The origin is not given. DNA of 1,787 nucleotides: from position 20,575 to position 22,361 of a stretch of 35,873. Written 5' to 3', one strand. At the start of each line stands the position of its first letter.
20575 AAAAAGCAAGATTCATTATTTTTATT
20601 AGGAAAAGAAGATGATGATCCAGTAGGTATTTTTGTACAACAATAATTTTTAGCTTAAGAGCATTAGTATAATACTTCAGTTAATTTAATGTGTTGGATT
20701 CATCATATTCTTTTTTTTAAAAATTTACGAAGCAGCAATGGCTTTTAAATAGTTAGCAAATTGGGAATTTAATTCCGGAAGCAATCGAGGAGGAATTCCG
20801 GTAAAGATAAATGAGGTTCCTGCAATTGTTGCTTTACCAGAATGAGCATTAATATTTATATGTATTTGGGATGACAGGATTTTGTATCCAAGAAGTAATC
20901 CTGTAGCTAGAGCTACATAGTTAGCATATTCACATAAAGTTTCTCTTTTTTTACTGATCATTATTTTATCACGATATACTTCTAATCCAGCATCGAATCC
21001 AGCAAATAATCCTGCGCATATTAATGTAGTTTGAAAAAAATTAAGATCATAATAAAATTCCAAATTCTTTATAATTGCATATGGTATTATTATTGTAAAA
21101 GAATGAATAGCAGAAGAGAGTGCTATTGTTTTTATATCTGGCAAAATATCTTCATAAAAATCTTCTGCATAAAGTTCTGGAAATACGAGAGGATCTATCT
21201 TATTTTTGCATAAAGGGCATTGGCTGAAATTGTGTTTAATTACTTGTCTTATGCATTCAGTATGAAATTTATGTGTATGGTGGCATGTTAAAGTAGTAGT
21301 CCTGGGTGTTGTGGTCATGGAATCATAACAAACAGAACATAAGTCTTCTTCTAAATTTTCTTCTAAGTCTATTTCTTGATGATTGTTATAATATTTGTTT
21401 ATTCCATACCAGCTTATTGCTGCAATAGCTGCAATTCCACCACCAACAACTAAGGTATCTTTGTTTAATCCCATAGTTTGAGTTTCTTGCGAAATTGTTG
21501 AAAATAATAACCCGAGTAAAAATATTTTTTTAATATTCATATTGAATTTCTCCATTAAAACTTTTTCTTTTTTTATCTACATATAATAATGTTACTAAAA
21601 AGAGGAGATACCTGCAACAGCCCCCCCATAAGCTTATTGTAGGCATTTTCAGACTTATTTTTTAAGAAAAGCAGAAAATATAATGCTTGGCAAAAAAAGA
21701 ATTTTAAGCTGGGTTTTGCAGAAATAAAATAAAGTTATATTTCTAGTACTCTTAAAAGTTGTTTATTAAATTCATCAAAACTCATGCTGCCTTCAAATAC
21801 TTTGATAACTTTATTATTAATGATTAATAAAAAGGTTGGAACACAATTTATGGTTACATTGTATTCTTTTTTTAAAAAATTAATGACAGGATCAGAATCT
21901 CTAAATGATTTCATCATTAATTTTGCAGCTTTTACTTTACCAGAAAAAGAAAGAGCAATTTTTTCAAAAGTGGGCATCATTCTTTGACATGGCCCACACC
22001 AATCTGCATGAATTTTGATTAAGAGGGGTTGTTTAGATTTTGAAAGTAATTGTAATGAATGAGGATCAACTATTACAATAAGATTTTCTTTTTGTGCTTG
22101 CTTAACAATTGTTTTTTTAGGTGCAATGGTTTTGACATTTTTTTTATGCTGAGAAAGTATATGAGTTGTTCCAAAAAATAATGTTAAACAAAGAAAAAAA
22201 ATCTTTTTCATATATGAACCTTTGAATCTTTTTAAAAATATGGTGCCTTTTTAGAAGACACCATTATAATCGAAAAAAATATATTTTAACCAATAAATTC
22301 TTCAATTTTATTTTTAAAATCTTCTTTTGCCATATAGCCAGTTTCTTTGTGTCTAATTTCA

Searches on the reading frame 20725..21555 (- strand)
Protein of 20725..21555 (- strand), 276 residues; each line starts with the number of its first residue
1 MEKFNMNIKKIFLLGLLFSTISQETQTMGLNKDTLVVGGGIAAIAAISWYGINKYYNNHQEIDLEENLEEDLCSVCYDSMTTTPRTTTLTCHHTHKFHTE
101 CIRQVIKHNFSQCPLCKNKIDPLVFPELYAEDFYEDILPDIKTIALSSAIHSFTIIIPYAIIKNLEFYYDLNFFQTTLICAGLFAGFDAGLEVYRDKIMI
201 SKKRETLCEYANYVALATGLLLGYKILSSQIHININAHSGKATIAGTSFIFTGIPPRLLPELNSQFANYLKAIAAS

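Call 8: search_protein_families(library=pfam, proteins=[window:20725-21555:-], max_evalue=0.01)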
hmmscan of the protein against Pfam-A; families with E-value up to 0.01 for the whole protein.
window:20725-21555:- (276 aa): 6 families
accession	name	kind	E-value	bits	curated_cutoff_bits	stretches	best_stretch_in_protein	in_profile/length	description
PF13639.12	zf-RING_2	-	2.2e-08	34.6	27.3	1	72-117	2-44/44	Ring finger domain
PF00097.31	zf-C3HC4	-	2.4e-05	24.5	21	1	73-116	1-40/40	Zinc finger, C3HC4 type (RING finger)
PF13923.12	zf-C3HC4_2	-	2.8e-05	24.3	27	1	73-116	2-40/40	Zinc finger, C3HC4 type (RING finger)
PF12678.13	zf-rbx1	-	0.00068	20.3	31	1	70-117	11-55/55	RING-H2 zinc finger domain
PF17123.11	zf-RING_11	-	0.0045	17.1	27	1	73-102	2-29/29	RING-like zinc finger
PF13920.12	zf-C3HC4_3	-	0.0085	16.3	27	0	70-121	2-47/49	Zinc finger, C3HC4 type (RING finger)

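Call 62: search_protein_families(library=ncbifam, proteins=[window:20725-21555:-], max_evalue=0.01)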
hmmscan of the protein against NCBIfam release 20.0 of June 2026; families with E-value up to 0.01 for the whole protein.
window:20725-21555:- (276 aa): 0 families

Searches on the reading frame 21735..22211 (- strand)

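Call 8: search_protein_families(library=pfam, proteins=[window:21735-22211:-], max_evalue=0.01)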
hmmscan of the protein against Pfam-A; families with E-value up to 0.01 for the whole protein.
window:21735-22211:- (158 aa): 5 families
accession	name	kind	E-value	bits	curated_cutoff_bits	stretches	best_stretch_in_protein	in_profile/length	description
PF00085.26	Thioredoxin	-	2.2e-14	53.7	23.5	1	54-151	12-100/103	Thioredoxin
PF13899.12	Thioredoxin_7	-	6.2e-06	26.7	27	1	53-81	10-38/83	Thioredoxin-like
PF13098.12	Thioredoxin_2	-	2.7e-05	24.9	27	1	58-152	3-104/104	Thioredoxin-like domain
PF08534.16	Redoxin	-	0.0022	18.2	26.6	0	49-115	17-83/148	Redoxin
PF13905.12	Thioredoxin_8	-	0.0091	16.7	27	0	62-90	3-31/94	Thioredoxin-like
